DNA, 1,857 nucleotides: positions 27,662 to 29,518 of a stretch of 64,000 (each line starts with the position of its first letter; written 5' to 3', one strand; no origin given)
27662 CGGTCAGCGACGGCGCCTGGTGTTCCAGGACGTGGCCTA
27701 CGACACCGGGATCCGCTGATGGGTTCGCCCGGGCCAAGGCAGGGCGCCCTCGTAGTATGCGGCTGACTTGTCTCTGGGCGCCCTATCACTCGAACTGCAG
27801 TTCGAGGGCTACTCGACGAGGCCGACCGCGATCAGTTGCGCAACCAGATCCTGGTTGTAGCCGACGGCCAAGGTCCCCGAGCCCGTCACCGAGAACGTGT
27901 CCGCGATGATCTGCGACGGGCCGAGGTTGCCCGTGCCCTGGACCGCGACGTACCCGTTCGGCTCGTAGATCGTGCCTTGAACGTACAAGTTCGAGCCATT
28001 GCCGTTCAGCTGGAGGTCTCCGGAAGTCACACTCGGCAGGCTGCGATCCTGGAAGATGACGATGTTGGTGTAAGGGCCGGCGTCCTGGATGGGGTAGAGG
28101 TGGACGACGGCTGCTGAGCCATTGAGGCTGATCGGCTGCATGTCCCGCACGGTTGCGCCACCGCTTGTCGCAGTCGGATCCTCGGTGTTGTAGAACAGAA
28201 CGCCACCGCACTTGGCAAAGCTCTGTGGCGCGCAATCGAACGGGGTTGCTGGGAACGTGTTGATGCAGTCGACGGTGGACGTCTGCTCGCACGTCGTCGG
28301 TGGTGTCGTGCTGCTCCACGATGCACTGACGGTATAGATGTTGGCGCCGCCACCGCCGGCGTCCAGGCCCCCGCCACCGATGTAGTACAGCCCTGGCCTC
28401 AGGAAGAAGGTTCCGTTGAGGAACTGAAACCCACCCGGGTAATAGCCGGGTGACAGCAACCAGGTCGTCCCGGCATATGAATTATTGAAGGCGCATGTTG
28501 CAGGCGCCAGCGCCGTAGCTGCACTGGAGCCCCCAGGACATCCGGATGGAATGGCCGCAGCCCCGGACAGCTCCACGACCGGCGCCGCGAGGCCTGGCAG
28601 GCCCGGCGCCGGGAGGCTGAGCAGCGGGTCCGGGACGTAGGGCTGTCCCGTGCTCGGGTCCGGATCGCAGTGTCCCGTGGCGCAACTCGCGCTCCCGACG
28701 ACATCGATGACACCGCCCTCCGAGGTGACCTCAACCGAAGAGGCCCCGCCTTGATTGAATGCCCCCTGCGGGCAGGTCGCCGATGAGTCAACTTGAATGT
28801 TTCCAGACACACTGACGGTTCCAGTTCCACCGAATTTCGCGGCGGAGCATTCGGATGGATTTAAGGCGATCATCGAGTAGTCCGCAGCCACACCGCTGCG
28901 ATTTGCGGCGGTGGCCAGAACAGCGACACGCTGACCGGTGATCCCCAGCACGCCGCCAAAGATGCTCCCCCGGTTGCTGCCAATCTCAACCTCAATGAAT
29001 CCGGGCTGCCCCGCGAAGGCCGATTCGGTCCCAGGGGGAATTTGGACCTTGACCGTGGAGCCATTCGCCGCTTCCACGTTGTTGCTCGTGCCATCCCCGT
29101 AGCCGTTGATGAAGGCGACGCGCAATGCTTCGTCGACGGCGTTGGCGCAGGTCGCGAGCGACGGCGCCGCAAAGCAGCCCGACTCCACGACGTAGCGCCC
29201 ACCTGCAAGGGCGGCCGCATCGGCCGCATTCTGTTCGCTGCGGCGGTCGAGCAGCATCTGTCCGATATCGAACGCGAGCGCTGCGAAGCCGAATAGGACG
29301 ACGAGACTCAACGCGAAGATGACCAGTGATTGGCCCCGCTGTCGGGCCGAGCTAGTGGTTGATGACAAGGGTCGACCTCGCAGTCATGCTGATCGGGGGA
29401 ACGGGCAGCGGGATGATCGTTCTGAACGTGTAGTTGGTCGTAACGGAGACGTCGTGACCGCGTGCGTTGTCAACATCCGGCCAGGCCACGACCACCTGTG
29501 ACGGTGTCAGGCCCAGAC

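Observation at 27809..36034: Orphan cluster of nine Tad pseudopilin-type genes organised as three TadE-TadE-TadG triplets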

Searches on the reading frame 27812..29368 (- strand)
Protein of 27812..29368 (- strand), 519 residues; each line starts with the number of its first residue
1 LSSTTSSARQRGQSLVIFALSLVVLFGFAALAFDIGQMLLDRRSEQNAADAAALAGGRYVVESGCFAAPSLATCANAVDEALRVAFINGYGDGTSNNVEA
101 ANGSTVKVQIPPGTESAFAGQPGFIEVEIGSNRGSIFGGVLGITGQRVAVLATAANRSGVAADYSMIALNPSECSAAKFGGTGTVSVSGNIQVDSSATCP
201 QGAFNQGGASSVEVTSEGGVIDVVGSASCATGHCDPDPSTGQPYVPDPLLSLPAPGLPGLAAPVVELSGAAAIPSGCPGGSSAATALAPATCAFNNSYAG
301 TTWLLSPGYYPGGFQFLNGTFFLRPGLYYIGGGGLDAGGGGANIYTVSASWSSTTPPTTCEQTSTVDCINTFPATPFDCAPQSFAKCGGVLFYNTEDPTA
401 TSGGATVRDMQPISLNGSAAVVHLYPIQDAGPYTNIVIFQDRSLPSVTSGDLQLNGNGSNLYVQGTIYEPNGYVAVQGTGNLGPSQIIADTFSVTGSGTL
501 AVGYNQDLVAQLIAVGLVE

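Call 6: search_protein_families(library=pfam, max_evalue=0.1, proteins=[window:27812-29368:-])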
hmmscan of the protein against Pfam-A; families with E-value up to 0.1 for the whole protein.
window:27812-29368:- (519 aa): 3 families
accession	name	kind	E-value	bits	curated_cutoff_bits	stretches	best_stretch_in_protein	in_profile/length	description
PF13400.11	Tad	-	2.7e-11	44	22.3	1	12-58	1-46/47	Putative Flp pilus-assembly TadE/G-like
PF09977.15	Tad_C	-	0.00066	21.1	22.1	1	75-154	14-93/93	Putative Tad-like Flp pilus-assembly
PF07811.17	TadE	-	0.036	14.6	22.9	1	12-53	1-42/43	TadE-like protein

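Call 33: search_protein_families(library=ncbifam, max_evalue=0.01, proteins=[window:27812-29368:-])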
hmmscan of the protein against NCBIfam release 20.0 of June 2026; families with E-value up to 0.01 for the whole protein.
window:27812-29368:- (519 aa): 1 family
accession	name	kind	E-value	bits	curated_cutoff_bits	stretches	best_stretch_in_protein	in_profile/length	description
TIGR03816.1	tadE_like_DECH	hypoth_equivalog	5.6e-05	23.3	50.95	1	11-74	2-68/109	Rv3654c family TadE-like protein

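Call 36: find_homologous_proteins(query=window:27812-29368:-, max_evalue=0.001)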
Query window:27812-29368:- (519 aa): 571 proteins with E <= 0.001 among 8000 candidates; the best 120 are listed.
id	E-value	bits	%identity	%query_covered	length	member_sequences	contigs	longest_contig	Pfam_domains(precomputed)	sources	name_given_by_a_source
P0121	0.0e+0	1064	93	100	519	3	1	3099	PF13400.12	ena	-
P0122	1.9e-260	883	79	100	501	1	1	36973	PF13400.12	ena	-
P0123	7.7e-229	779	74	97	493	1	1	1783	PF13400.12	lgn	-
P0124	5.7e-219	746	70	100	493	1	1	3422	PF13400.12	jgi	jgi:Flp pilus assembly protein TadG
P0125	3.4e-214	730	68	100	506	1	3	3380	PF13400.12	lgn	-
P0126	2.3e-192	658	62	100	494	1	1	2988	PF13400.12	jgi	jgi:hypothetical protein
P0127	1.1e-184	633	62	100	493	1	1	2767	PF13400.12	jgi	jgi:Flp pilus assembly protein TadG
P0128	7.4e-183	627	62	100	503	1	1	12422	PF13400.12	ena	-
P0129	5.9e-179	614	63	97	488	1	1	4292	PF09977.15,PF13400.12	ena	-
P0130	2.3e-175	602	59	100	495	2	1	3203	PF13400.12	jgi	-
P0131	5.8e-175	601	58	100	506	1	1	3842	PF13400.12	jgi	jgi:Putative Flp pilus-assembly TadE/G-like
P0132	3.8e-169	582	57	100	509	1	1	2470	PF13400.12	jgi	jgi:hypothetical protein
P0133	4.1e-123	430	49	100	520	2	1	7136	PF13400.12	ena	-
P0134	6.5e-122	426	49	98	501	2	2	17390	PF13400.12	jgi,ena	-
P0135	1.9e-121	424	47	100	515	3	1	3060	PF13400.12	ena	-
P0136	8.4e-121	422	46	97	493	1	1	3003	PF13400.12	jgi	jgi:hypothetical protein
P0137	1.7e-118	415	46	100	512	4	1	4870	PF13400.12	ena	-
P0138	1.8e-117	411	47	100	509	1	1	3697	PF13400.12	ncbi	-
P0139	3.1e-115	404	46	100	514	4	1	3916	PF13400.12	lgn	-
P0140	2.5e-112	394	45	100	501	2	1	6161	PF13400.12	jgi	jgi:hypothetical protein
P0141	7.4e-106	373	44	100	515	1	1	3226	PF13400.12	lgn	-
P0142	3.7e-105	371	44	100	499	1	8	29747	PF13400.12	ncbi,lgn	ncbi:MAG TPA: pilus assembly protein TadG-related protein [Candidatus Limnocylindrales bacterium]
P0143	8.3e-104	366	45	96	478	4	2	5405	PF13400.12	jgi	-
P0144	2.5e-103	365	44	96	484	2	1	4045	PF13400.12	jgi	jgi:hypothetical protein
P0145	4.7e-103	364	45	100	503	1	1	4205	PF13400.12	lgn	-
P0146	8.3e-101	356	43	100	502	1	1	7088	PF13400.12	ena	-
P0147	1.2e-100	356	46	95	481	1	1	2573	PF13400.12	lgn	-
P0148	6.4e-99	350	50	62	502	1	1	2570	PF13400.12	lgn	-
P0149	6.7e-99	350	43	100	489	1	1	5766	PF13400.12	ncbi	-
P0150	1.1e-96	343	43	99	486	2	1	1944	PF13400.12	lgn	-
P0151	6.1e-96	340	44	100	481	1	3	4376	PF13400.12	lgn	-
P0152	2.6e-95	338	45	100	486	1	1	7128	PF13400.12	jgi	jgi:hypothetical protein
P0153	8.8e-95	336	44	100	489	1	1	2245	PF13400.12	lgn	-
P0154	1.1e-94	336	65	54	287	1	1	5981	PF13400.12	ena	-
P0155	3.8e-94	334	40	100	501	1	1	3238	PF13400.12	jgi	jgi:hypothetical protein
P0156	9.0e-93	330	42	98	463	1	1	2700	PF13400.12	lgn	-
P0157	5.0e-92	327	41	100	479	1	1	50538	PF13400.12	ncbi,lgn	-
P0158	9.1e-92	326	41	100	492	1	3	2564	PF13400.12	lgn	-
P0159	3.9e-91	324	42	92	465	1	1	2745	PF13400.12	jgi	-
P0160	1.9e-90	322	41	98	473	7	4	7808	PF13400.12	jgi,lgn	-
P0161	3.3e-90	321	41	100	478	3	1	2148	PF13400.12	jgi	jgi:hypothetical protein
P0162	4.3e-90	321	38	100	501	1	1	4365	PF13400.12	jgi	jgi:hypothetical protein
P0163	6.1e-90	320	41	100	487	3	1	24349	PF13400.12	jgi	jgi:Putative Flp pilus-assembly TadE/G-like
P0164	6.2e-90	320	40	100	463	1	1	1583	PF13400.12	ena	-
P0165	1.5e-89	319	40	100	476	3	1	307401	PF13400.12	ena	-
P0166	1.8e-89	319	41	100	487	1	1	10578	PF13400.12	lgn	-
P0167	4.4e-89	318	40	100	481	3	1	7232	PF09977.15,PF13400.12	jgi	-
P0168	7.8e-89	317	41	100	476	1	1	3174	PF13400.12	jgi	jgi:hypothetical protein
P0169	8.1e-89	317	41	100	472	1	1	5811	PF13400.12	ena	-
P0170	2.0e-88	315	40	100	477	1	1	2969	PF13400.12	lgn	-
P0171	2.5e-88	315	40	98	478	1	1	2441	PF13400.12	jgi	jgi:Flp pilus assembly protein TadG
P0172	2.5e-88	315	42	100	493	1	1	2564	PF13400.12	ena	-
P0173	2.7e-88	315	42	98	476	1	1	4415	PF13400.12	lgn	-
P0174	7.4e-88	314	39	100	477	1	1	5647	PF13400.12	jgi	jgi:Putative Flp pilus-assembly TadE/G-like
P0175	1.7e-86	309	40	100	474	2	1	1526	PF13400.12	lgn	-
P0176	2.5e-86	308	44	60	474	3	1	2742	PF13400.12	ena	-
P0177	3.7e-86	308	41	100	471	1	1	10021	PF13400.12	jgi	jgi:Flp pilus assembly protein TadG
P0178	7.5e-86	307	40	100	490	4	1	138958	PF09977.15,PF13400.12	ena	-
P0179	3.6e-85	305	39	100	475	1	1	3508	PF13400.12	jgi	jgi:hypothetical protein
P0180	5.5e-85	304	40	100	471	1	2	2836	PF13400.12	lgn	-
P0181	8.0e-85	304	40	97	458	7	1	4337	PF13400.12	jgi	jgi:hypothetical protein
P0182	9.4e-85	303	40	100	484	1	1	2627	PF09977.15,PF13400.12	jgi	jgi:hypothetical protein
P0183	2.4e-84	302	41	100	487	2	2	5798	PF13400.12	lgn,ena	-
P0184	4.8e-84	301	41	100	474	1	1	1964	PF13400.12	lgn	-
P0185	6.5e-84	301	40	97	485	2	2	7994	PF13400.12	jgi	jgi:putative Flp pilus-assembly TadE/G-like protein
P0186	7.9e-84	300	41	95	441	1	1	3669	PF13400.12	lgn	-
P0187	2.1e-83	299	39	100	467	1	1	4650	PF13400.12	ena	-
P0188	3.5e-83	298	39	98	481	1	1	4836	PF13400.12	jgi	jgi:hypothetical protein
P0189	4.3e-82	295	40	98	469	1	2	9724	PF13400.12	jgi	jgi:hypothetical protein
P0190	6.4e-82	294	38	98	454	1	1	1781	PF13400.12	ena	-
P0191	1.4e-81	293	40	100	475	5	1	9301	PF13400.12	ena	-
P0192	2.1e-81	292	40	100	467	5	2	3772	PF09977.15,PF13400.12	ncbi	ncbi:MAG: pilus assembly protein TadG-related protein [Chloroflexota bacterium]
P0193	4.1e-81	291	41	100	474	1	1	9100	PF13400.12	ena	-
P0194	4.8e-81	291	40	100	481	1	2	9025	PF13400.12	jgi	jgi:hypothetical protein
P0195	1.1e-80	290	42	100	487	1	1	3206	PF13400.12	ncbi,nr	ncbi:MAG TPA: pilus assembly protein TadG-related protein [Candidatus Deferrimicrobium sp.]|nr:pilus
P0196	1.2e-80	290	40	95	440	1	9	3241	PF13400.12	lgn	-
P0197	4.6e-80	288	42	100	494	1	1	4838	PF13400.12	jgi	jgi:hypothetical protein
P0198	5.7e-80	288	41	100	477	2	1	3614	PF13400.12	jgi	jgi:hypothetical protein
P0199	7.4e-80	287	41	100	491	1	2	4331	PF13400.12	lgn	-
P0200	1.0e-79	287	36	93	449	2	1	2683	PF13400.12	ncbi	ncbi:hypothetical protein BH23CHL8_BH23CHL8_31820 [soil metagenome]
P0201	1.1e-79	286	39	100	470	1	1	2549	PF13400.12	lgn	-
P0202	1.4e-79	286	40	100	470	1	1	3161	PF13400.12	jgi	-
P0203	2.2e-79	286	40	100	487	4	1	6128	PF13400.12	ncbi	-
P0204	2.4e-79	285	40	100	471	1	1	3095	PF13400.12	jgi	jgi:Flp pilus assembly protein TadG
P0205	2.7e-79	285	38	100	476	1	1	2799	PF13400.12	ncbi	-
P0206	3.0e-79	285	40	100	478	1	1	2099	PF13400.12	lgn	-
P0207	2.3e-78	282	39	100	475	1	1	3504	PF13400.12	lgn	-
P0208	3.8e-78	281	39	97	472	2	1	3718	PF13400.12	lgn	-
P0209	4.3e-78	281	40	100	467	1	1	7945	PF09977.15,PF13400.12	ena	-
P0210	6.4e-78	281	39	98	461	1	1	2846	PF09977.15,PF13400.12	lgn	-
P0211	8.0e-78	280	40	100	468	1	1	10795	PF13400.12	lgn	-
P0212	1.3e-77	280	40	100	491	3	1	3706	PF13400.12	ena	-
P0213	1.6e-77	279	40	100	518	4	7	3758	PF13400.12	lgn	-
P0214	2.0e-77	279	39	100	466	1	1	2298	PF13400.12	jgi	jgi:hypothetical protein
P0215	2.6e-77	279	38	100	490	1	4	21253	PF13400.12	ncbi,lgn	-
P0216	2.8e-77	279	40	100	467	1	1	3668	PF09977.15,PF13400.12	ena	-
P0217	3.9e-77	278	37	100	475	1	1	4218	PF13400.12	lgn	-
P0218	7.1e-77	277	37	100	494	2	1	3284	PF13400.12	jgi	jgi:hypothetical protein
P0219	1.3e-76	276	40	100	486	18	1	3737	PF13400.12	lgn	-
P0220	1.3e-76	276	40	100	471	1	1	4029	PF13400.12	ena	-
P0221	3.3e-76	275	40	98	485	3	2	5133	PF13400.12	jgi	jgi:hypothetical protein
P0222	3.7e-76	275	39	100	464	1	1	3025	PF13400.12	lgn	-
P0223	1.3e-75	273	39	100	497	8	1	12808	PF13400.12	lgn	-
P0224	1.8e-75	273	37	100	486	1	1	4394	PF13400.12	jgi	jgi:hypothetical protein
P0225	2.5e-75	272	39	100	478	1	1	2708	PF13400.12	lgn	-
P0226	3.2e-75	272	40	100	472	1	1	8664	PF13400.12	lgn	-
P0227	5.4e-75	271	40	98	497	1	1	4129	PF13400.12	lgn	-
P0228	5.8e-75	271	38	100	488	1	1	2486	PF13400.12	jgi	jgi:hypothetical protein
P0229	8.8e-75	270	40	100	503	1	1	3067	PF13400.12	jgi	jgi:hypothetical protein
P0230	9.7e-75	270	40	100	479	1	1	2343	PF13400.12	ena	-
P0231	1.3e-74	270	40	100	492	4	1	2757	PF13400.12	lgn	-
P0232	2.7e-74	269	35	97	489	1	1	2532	PF13400.12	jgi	jgi:hypothetical protein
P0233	3.9e-74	268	38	98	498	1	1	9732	PF13400.12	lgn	-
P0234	3.9e-74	268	39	98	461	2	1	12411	PF13400.12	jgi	jgi:Putative Flp pilus-assembly TadE/G-like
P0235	4.2e-74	268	39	99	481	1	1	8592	PF13400.12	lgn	-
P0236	4.5e-74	268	40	100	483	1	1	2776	PF13400.12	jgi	jgi:hypothetical protein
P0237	9.3e-74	267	39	100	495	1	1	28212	PF13400.12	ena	-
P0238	2.0e-73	266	38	100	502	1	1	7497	PF13400.12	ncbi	-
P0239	2.4e-73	266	39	100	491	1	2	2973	PF13400.12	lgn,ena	-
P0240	2.4e-73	266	39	100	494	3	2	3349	PF13400.12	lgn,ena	-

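Call 37: find_encoding_contigs(protein=P0165, flank=10000, max_places=1)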
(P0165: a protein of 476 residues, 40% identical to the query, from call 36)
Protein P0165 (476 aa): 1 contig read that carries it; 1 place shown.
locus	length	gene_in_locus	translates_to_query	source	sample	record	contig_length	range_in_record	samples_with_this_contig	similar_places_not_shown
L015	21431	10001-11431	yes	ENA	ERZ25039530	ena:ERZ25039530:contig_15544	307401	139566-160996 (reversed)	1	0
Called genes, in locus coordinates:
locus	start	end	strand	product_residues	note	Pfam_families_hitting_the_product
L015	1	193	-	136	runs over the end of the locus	PF17963:Big_9 (weak), PF05345:He_PIG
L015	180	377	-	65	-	PF17803:Cadherin_4, PF17892:Cadherin_5, PF17963:Big_9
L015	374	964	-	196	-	-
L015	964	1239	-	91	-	-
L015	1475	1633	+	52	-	-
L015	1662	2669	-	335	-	PF17803:Cadherin_4 (weak), PF17892:Cadherin_5 (weak), PF17963:Big_9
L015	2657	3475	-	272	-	PF00801:PKD, PF18911:PKD_4, PF00801:PKD, PF18911:PKD_4, PF00801:PKD, PF18911:PKD_4, PF22352:K319L-like_PKD (weak)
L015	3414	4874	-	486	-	-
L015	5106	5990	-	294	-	-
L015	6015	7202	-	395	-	PF07719:TPR_2 (faint), PF13424:TPR_12 (faint), PF13432:TPR_16 (faint), PF01694:Rhomboid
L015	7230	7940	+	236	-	PF02586:SRAP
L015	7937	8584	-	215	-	-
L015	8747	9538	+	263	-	-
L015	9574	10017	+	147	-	PF07811:TadE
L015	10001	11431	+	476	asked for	PF13400:Tad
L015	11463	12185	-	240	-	-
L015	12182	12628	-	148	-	PF08281:Sigma70_r4_2, PF04545:Sigma70_r4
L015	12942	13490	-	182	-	-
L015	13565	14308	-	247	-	PF05193:Peptidase_M16_C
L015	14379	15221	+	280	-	-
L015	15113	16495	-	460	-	PF00675:Peptidase_M16, PF05193:Peptidase_M16_C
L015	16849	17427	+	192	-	PF04234:CopC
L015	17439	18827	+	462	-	-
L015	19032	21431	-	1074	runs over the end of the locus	PF25596:CPSase_L_D1, PF02786:CPSase_L_D2, PF07478:Dala_Dala_lig_C (weak), PF02787:CPSase_L_D3, PF25596:CPSase_L_D1, PF02655:ATP-grasp_3 (weak), PF02786:CPSase_L_D2, PF15632:ATPgrasp_Ter, +2 more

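Call 38: find_encoding_contigs(protein=P0178, flank=10000, max_places=1)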
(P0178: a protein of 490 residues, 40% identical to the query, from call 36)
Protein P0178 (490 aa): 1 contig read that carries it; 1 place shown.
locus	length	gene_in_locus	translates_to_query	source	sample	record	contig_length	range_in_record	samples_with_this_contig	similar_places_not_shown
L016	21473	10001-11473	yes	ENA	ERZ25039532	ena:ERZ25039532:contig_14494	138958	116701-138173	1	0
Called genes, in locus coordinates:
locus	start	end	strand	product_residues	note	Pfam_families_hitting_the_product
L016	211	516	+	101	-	PF20108:DUF6498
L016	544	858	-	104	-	PF00731:AIRC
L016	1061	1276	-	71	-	PF17769:PurK_C, PF21244:PurT_C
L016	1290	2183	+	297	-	-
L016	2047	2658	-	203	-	PF04229:GrpB, PF22660:RS_preATP-grasp-like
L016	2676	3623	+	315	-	-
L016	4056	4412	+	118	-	PF00486:Trans_reg_C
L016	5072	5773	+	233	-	PF00512:HisKA, PF13581:HATPase_c_2 (faint), PF02518:HATPase_c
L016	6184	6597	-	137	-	-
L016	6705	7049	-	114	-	-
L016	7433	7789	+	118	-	-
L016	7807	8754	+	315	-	PF13400:Tad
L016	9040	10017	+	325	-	PF07811:TadE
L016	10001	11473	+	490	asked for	PF13400:Tad, PF09977:Tad_C (faint)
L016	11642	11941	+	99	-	PF07811:TadE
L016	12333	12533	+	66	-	PF00801:PKD, PF18911:PKD_4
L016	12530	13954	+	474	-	PF07811:TadE, PF13400:Tad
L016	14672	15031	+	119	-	PF00916:Sulfate_transp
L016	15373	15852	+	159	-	PF01740:STAS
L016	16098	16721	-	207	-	-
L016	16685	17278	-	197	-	PF05239:PRC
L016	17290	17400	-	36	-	-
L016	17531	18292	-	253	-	PF01266:DAO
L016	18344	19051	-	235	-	-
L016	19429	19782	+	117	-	-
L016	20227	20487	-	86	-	PF08533:Glyco_hydro_42C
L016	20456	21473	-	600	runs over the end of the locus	?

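Call 59: predict_structure(alignment_id=A2)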
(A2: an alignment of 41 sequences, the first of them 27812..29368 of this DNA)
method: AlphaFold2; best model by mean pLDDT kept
length: 519 residues; sequences in the alignment: 41
mean_pLDDT: 86.3   pTM: 0.72
mean pLDDT of the five models: 86.3, 84.9, 82.9, 82.0, 80.3
residues with pLDDT >= 90: 314; 70-90: 141; 50-70: 34; < 50: 30
segments of 3 or more residues with pLDDT < 50: 1-6, 359-379
pLDDT, mean of each block of 10 residues (from residue 1): 46 74 85 87 93 93 86 95 96 94 94 90 92 76 80 82 90 96 94 96 94 92 97 96 92 94 94 96 95 95 96 95 96 88 87 60 37 44 62 94 89 84 90 93 72 84 93 92 92 92 86 77
secondary structure, 60 per line:
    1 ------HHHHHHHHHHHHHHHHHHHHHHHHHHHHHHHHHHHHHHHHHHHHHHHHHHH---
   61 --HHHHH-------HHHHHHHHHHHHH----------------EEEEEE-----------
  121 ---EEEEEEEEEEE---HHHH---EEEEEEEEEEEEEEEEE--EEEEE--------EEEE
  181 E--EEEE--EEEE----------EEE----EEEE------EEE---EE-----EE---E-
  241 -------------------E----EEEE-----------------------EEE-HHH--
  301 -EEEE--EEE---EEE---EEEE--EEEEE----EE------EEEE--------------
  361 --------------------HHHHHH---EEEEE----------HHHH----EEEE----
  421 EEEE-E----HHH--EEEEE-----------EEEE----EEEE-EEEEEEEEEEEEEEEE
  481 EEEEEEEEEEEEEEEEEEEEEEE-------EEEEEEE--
elements in order: H7-57 H63-67 H75-87 E104-109 E124-134 H138-141 E145-161 E164-168 E177-181 E184-187 E190-193 E204-206 E211-214 E221-223 E265-268 E292-294 E302-305 E308-310 E314-316 E320-323 E326-330 E343-346 H381-386 E390-394 H405-408 E413-416 E421-424 E436-440 E452-455 E460-463 E465-503 E511-517

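Call 61: fold_search(model_id=the predicted structure, library=pdb)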
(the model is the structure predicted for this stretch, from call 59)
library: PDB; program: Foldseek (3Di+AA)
matches with E <= 10: 26; with E <= 0.001: 1
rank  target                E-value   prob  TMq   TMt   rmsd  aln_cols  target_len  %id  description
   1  6qvi_C                7.7e-04  0.85  0.22  0.22  14.1       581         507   11  Crystal structure of competence-associated pilin ComZ from Thermus thermophilus (released 2019-05-29)
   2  6qvi_A                3.0e-03  0.89  0.26  0.26  12.4       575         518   10  Crystal structure of competence-associated pilin ComZ from Thermus thermophilus (released 2019-05-29)
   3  4yzx_A                1.2e+00  0.04  0.09  0.19  20.6       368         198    7  C. bescii Family 3 pectate lyase double mutant K108A/D107N in complex with trigalacturonic acid (released 2015-12-23)
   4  9ozd_B                1.9e+00  0.02  0.09  0.11  17.9       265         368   11  Crystal structure of the polysaccharide lyase RbmB from Vibrio cholerae bound to Vibrio Polysaccharide (released 2026-03-11)
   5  8x1o                  2.6e+00  0.04  0.14  0.26  12.8       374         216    8  Crystal structure of M249C/N270C mutant of FfIBP (released 2024-11-13)
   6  1vh4_B                3.1e+00  0.01  0.10  0.11  27.0       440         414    8  Crystal structure of a stabilizer of iron transporter (released 2003-12-30)
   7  4lso                  3.3e+00  0.04  0.08  0.19   9.7       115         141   13  Crystal structure of the soluble domain of a Type IV secretion system protein VirB8 from Bartonella quintana Toulouse (released 2014-03-05)
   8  5zhh_D                3.8e+00  0.08  0.12  0.22  14.7       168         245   19  Structure of Inositol monophosphatase from Anabaena (Nostoc) sp. PCC 7120 (released 2019-04-03)
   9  8bwk_A                3.8e+00  0.01  0.07  0.06  25.8       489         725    7  Metagenomic derived PL6 alginate lyase (released 2023-12-20)
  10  7bwy_A                3.9e+00  0.06  0.16  0.33  12.2       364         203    9  Crystal structure of ice-binding protein from an Antarctic ascomycete, Antarctomyces psychrotrophicus. (released 2020-05-27)
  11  3fy3                  3.9e+00  0.02  0.13  0.22  11.5       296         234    9  Crystal structure of truncated hemolysin A from P. mirabilis (released 2009-06-02)
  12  1pzu_B                4.5e+00  0.01  0.06  0.09   9.8        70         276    7  An asymmetric NFAT1-RHR homodimer on a pseudo-palindromic, Kappa-B site (released 2003-09-09)
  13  2yxu_B                6.0e+00  0.07  0.07  0.10   7.2        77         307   14  Human Pyridoxal Kinase (released 2008-03-11)
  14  5wd6_A                6.0e+00  0.03  0.09  0.16   8.6       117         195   12  bovine salivary protein form 30b (released 2018-07-11)
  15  9b9f_E                6.0e+00  0.01  0.07  0.10  19.7       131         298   17  Zebrafish Betaglycan Orphan Domain (zfBGo) in complex with TGF-B3 and extracellular domains of TGFBRI and TGFBRII (released 2025-03-12)
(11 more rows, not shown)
